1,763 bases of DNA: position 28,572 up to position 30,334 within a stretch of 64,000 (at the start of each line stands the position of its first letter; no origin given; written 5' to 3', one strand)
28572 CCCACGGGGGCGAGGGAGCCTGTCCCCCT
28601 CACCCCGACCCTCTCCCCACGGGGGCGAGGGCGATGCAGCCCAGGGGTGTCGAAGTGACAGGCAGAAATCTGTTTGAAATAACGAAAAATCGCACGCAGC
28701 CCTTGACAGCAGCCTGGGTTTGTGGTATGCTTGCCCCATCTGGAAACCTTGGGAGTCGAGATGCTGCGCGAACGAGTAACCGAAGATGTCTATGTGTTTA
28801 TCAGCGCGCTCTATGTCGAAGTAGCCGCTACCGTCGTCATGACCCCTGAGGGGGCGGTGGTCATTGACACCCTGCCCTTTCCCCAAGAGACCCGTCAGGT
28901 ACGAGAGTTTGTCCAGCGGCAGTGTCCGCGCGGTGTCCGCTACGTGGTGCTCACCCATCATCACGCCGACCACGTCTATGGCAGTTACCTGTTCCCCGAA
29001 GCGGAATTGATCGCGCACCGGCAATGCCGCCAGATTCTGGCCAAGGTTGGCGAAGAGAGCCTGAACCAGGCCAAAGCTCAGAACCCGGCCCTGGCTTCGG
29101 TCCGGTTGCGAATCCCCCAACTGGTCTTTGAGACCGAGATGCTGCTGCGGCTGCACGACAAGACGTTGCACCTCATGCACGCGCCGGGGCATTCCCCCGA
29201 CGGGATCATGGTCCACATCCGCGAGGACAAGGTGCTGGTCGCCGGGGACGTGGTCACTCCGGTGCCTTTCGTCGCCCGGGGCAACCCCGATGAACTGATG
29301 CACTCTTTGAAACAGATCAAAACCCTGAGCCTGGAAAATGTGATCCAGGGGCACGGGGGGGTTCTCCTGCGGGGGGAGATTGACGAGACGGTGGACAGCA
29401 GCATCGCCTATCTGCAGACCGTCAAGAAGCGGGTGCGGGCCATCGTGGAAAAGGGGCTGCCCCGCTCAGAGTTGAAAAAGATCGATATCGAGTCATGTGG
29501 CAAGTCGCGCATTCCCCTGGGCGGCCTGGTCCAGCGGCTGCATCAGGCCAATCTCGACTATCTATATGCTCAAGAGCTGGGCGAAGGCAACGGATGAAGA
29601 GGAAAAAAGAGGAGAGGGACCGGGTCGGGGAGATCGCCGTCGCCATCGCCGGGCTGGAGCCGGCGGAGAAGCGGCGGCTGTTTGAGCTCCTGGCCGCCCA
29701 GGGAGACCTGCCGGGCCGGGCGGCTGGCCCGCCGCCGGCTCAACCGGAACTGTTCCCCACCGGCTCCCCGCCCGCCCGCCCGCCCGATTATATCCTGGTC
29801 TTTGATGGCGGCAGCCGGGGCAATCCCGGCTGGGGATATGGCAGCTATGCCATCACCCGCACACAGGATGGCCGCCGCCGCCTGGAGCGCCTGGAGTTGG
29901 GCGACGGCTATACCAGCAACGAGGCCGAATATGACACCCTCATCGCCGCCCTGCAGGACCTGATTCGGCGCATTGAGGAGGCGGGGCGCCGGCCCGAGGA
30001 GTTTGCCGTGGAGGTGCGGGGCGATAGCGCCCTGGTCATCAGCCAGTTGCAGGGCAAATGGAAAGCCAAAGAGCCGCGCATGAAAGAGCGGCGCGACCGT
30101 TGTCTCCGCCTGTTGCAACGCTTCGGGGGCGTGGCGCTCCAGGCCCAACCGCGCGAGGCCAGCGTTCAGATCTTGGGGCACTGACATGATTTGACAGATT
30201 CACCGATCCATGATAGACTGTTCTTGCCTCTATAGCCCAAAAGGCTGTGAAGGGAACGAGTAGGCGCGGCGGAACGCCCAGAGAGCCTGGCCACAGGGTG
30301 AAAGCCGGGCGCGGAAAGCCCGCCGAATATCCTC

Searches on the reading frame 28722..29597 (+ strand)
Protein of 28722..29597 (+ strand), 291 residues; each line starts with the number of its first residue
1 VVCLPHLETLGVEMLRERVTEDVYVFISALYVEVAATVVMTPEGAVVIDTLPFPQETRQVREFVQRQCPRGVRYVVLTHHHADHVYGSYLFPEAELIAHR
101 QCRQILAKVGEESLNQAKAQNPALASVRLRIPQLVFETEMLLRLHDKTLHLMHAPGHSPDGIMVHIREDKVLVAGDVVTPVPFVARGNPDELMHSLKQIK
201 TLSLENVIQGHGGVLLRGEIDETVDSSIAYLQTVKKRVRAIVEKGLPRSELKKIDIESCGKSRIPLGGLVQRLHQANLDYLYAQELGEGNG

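Call 8: search_protein_families(library=pfam, proteins=[window:28722-29597:+], max_evalue=0.01)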
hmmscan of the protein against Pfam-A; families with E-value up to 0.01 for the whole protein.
window:28722-29597:+ (291 aa): 2 families
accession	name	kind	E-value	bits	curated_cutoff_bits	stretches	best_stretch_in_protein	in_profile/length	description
PF00753.33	Lactamase_B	-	3.9e-23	82.9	22.7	1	35-211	7-196/196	Metallo-beta-lactamase superfamily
PF12706.13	Lactamase_B_2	-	1.9e-05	24.8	27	1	46-130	3-91/200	Beta-lactamase superfamily domain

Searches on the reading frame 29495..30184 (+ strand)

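Call 8: search_protein_families(library=pfam, proteins=[window:29495-30184:+], max_evalue=0.01)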
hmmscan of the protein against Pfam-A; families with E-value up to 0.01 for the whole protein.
window:29495-30184:+ (229 aa): 2 families
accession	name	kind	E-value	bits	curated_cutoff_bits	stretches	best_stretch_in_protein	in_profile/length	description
PF13456.12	RVT_3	-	5.9e-07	29.9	21.6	1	104-223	3-113/123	Reverse transcriptase-like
PF00075.30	RNase_H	-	0.0026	18.4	25.8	1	99-193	4-86/141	RNase H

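Call 9: search_protein_families(library=ncbifam, proteins=[window:29495-30184:+], max_evalue=0.01)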
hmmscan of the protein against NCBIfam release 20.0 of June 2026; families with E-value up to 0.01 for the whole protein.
window:29495-30184:+ (229 aa): 5 families
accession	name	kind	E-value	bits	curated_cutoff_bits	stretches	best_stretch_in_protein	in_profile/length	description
NF005567.0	PRK07238.1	equivalog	2e-18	66.9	326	1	103-222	8-119/378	bifunctional RNase H/acid phosphatase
NF041306.1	RnaseHI_Halo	equivalog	3.2e-18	66.3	300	1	101-222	72-183/197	ribonuclease HI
NF041175.1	RNAseHI_Thmprot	equivalog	5.6e-11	42.5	140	1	136-222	43-121/143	ribonuclease HI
NF005822.0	PRK07708.1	equivalog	6.7e-08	32.4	175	1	124-202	100-173/220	hypothetical protein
TIGR03619.1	F420_Rv2161c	subfamily_domain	0.0084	15.7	166.9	0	129-182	169-218/247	TIGR03619 family F420-dependent LLM class oxidoreductase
